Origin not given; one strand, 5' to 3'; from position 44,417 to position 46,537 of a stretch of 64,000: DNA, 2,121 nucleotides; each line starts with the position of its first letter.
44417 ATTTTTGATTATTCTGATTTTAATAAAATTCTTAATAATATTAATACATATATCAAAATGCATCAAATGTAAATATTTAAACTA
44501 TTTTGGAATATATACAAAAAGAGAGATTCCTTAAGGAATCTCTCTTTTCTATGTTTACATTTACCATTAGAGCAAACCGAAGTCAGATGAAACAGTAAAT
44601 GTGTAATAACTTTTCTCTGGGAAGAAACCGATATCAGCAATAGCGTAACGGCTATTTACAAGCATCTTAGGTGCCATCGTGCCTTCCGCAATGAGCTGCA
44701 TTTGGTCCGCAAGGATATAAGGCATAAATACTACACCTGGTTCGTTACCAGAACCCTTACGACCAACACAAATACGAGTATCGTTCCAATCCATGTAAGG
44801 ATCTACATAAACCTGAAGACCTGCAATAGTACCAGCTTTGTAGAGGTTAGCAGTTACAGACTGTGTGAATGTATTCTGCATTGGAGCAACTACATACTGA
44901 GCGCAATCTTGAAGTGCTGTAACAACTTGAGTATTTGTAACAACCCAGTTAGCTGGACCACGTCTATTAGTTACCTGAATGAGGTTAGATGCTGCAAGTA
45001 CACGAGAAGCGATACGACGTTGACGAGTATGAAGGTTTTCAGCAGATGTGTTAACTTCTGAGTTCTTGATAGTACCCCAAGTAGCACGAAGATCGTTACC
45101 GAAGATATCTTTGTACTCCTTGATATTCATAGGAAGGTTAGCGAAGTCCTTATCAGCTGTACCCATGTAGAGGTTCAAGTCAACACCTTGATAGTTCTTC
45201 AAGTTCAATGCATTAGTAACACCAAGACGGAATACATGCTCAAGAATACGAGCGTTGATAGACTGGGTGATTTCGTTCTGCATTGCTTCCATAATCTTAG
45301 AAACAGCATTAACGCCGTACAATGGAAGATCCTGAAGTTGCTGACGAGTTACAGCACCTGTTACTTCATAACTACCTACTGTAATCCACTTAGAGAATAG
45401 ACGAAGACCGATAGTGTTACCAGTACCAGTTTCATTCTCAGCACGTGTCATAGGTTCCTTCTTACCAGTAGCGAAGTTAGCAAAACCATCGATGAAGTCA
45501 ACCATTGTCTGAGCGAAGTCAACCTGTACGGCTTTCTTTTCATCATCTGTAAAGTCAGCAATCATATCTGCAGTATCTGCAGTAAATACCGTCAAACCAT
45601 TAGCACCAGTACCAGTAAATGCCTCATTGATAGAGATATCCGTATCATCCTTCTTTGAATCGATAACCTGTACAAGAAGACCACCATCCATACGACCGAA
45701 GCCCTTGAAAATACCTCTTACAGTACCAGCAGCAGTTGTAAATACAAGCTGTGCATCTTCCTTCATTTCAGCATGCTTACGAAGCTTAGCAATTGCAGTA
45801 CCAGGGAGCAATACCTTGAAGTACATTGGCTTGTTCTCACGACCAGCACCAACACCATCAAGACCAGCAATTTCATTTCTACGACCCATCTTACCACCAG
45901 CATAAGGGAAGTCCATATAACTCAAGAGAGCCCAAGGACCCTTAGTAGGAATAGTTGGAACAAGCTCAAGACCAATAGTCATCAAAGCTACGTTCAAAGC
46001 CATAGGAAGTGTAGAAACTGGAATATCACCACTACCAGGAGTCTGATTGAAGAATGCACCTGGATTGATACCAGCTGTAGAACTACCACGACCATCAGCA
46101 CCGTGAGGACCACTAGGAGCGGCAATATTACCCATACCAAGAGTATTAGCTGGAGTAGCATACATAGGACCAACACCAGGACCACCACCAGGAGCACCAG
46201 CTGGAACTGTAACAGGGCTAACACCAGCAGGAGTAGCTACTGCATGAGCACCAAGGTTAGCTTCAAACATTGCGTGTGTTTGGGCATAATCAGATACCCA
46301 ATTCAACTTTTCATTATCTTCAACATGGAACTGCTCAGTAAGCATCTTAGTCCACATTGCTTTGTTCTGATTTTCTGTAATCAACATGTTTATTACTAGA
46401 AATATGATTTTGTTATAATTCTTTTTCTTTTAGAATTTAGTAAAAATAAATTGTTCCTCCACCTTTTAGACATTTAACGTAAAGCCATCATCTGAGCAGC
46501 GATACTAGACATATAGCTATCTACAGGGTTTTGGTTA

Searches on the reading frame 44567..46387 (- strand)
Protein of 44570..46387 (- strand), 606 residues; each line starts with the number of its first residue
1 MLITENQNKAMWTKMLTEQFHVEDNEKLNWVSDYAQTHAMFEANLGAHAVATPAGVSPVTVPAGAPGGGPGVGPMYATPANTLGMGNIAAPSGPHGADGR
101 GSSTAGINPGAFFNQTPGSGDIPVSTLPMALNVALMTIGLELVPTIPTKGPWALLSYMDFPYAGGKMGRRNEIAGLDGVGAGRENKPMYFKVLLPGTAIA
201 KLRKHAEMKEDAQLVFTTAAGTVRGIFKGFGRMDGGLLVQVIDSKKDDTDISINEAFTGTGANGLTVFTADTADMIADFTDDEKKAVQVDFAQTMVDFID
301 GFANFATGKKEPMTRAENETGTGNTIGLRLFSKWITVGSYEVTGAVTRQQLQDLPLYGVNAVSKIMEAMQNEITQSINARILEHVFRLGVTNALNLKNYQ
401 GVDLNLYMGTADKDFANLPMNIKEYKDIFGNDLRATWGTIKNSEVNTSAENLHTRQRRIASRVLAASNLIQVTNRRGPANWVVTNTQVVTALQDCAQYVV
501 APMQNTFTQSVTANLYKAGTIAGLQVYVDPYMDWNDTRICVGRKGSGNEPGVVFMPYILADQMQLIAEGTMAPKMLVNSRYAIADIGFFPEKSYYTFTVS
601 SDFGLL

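Call 47: search_protein_families(library=pfam, max_evalue=0.001, proteins=[window:44570-46387:-])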
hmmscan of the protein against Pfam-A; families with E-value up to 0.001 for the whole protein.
seq(606 aa): 1 family
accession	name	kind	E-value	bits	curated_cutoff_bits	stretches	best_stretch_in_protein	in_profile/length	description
PF07068.17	Gp23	-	2e-30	106.9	24.4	1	137-589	19-354/376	Major capsid protein Gp23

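Call 89: search_dna_similar(query=window:44567-46384:-, collection=phages, mode=protein, max_rows=12)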
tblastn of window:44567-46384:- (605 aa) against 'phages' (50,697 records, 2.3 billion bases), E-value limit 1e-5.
Records with a match: 44; places in all: 47; records where one place covers at least 80% of the query: 12.
Best place of each record, by identity: <60% 44.
By first word of the organism name: Prevotella 15; uncultured 6; Tenacibaculum 5; Stenotrophomonas 3; Vibrio 3; Sphingomonas 2; Chryseobacterium 2; Pelagibacter 2; Flavobacterium 1; Acinetobacter 1; and 4 more.
By host as written in the record: Prevotella sp. 15; - 7; Tenacibaculum maritimum 3; Sphingomonas paucimobilis, Felix d'Herelle Reference Center for Phages host ... 2; Chryseobacterium indologenes MA9 2; Tenacibaculum sp. 2; Candidatus Pelagibacter ubique HTCC1062 2; Vibrio coralliilyticus P1 2; and 9 more.
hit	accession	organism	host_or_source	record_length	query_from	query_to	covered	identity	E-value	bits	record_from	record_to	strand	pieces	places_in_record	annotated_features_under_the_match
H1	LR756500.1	uncultured phage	metagenomic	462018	1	600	99%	35.0%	7e-94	322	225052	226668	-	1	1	record has no annotation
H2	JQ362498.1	Sphingomonas phage PAU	Sphingomonas paucimobilis, Felix ...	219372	80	603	87%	36.5%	2e-86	300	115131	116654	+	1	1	156: gp156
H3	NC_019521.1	Sphingomonas phage PAU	Sphingomonas paucimobilis, Felix ...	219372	80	603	87%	36.5%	2e-86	300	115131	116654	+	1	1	156: gp156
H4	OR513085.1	Chryseobacterium phage MA9V-2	Chryseobacterium indologenes MA9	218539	79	603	87%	33.9%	2e-77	274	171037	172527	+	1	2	major capsid protein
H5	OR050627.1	Chryseobacterium phage MA9V-1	Chryseobacterium indologenes MA9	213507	79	603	87%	33.9%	3e-77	273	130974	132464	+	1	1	hypothetical protein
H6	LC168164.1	Tenacibaculum phage pT24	Tenacibaculum sp.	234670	77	603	87%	32.8%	3e-76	270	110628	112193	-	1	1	hypothetical protein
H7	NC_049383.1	Tenacibaculum phage pT24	Tenacibaculum sp.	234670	77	603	87%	32.8%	3e-76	270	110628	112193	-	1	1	hypothetical protein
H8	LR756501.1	uncultured phage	metagenomic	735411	8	605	99%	28.8%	3e-61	226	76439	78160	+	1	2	record has no annotation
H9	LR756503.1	uncultured phage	metagenomic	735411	8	605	99%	28.8%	3e-61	226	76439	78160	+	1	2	record has no annotation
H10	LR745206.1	uncultured phage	metagenomic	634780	2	605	100%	28.4%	3e-63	232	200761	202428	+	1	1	record has no annotation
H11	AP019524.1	Tenacibaculum phage PTm1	Tenacibaculum maritimum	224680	78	604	71%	39.1%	3e-63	288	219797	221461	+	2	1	major capsid protein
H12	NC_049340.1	Tenacibaculum phage PTm1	Tenacibaculum maritimum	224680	78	604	71%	39.1%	3e-63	288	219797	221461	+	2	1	major capsid protein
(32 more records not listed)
